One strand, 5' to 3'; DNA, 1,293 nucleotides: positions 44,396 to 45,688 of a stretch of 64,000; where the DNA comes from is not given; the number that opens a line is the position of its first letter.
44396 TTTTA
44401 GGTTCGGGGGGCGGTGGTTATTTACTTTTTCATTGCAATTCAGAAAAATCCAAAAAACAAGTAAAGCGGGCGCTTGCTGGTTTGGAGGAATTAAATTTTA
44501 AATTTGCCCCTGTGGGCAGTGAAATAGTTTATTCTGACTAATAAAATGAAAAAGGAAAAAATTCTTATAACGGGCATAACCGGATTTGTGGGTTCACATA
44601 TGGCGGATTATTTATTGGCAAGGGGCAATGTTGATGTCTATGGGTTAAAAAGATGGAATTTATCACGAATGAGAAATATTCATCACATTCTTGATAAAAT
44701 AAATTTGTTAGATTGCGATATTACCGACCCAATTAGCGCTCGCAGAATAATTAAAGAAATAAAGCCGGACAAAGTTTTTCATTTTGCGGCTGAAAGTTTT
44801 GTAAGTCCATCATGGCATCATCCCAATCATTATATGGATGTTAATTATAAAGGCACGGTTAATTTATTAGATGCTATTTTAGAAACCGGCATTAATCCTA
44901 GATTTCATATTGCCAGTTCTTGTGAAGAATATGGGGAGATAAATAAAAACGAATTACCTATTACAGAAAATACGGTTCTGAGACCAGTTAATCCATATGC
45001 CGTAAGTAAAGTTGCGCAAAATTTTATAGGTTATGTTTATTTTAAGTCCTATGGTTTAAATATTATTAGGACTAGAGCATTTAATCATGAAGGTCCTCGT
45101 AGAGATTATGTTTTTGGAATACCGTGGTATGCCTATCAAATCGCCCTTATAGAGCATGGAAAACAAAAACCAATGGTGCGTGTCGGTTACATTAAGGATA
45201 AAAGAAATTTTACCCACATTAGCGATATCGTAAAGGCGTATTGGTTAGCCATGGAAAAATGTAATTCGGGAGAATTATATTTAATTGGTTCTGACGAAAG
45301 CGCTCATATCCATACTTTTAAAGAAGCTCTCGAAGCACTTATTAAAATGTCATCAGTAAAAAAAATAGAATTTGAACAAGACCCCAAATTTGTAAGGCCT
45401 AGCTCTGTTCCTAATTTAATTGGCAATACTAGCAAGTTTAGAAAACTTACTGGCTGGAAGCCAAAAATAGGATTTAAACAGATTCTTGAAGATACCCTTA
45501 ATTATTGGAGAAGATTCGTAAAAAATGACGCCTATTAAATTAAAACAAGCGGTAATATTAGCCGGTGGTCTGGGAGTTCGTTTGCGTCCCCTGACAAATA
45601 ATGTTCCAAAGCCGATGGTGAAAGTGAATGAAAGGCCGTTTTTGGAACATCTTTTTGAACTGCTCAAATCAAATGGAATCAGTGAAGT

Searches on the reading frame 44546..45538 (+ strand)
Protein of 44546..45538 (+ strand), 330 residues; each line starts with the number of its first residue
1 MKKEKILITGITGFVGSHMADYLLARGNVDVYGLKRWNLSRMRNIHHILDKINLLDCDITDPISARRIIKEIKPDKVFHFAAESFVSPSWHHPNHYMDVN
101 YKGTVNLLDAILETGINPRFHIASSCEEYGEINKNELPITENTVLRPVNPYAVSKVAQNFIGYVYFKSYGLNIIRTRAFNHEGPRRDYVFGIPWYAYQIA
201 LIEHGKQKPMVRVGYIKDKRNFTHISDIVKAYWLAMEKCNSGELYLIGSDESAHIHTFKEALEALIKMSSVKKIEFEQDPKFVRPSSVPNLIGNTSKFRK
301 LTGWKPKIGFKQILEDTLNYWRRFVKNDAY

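Call 33: search_protein_families(library=pfam, proteins=[window:44546-45538:+], max_evalue=0.00001)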
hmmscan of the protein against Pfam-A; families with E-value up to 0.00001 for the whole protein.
window:44546-45538:+ (330 aa): 5 families
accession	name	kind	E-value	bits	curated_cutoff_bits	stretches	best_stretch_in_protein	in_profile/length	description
PF16363.11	GDP_Man_Dehyd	-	4.1e-79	266.9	27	1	7-317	1-332/332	GDP-mannose 4,6 dehydratase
PF01370.27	Epimerase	-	6.2e-53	180.1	20.9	1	6-248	1-240/240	NAD dependent epimerase/dehydratase family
PF01073.25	3Beta_HSD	-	6.9e-12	45.4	22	1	7-154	1-149/280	3-beta hydroxysteroid dehydrogenase/isomerase family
PF04321.23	RmlD_sub_bind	-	2.6e-09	37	27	1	5-157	2-131/287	RmlD substrate binding domain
PF02719.21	Polysacc_synt_2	-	2.2e-08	34.1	20.2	1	6-117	1-121/293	Polysaccharide biosynthesis protein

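Call 35: search_protein_families(library=ncbifam, proteins=[window:44546-45538:+], max_evalue=1e-10)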
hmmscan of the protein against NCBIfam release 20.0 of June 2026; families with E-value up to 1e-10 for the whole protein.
window:44546-45538:+ (330 aa): 17 families
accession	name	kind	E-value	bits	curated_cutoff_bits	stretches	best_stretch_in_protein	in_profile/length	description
TIGR01472.1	gmd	equivalog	6.2e-48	163.7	415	1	6-319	3-336/342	GDP-mannose 4,6-dehydratase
TIGR01181.1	dTDP_gluc_dehyt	equivalog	2.1e-42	145.4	365.1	1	5-322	1-312/321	dTDP-glucose 4,6-dehydratase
TIGR04180.1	EDH_00030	hypoth_equivalog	2.4e-42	145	475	1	6-308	1-296/297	NAD-dependent 4,6-dehydratase LegB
TIGR01179.1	galE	equivalog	6.2e-37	127.2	262.3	1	5-323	1-327/332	UDP-glucose 4-epimerase GalE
TIGR02622.1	CDP_4_6_dhtase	equivalog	2.5e-26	92.6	278.45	1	2-326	3-335/352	CDP-glucose 4,6-dehydratase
NF007582.0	PRK10217.1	equivalog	5.4e-25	88.2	698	1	4-321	2-331/355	dTDP-glucose 4,6-dehydratase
NF007490.0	PRK10084.1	subfamily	2.1e-23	82.9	649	1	5-321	2-334/361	dTDP-glucose 4,6-dehydratase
TIGR02197.1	heptose_epim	equivalog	7.2e-20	71.4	274.6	1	6-284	1-276/316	ADP-glyceromanno-heptose 6-epimerase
TIGR03466.1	HpnA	hypoth_equivalog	7.6e-17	61.2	367.65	0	5-124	2-113/327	hopanoid-associated sugar epimerase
NF011728.1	PRK15181.1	equivalog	1.5e-16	60.3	760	1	4-236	16-249/348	Vi polysaccharide biosynthesis UDP-N-acetylglucosaminuronic acid C-4 epimerase TviC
NF043036.1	ErythonDh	equivalog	1.2e-14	54.2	325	1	5-160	2-158/321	D-erythronate dehydrogenase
NF008360.0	PRK11150.1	equivalog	8.4e-14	51.5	452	1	6-278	2-266/310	ADP-glyceromanno-heptose 6-epimerase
NF007956.0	PRK10675.1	subfamily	2.2e-13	50.1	394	1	5-160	2-158/338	UDP-glucose 4-epimerase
NF008872.0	PRK11908.1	equivalog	1.7e-12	47.1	294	1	4-326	2-340/349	bifunctional UDP-4-keto-pentose/UDP-xylose synthase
NF047922.1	GDPFucSynFcl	equivalog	6.7e-12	45.5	500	1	55-321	35-301/308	GDP-L-fucose synthase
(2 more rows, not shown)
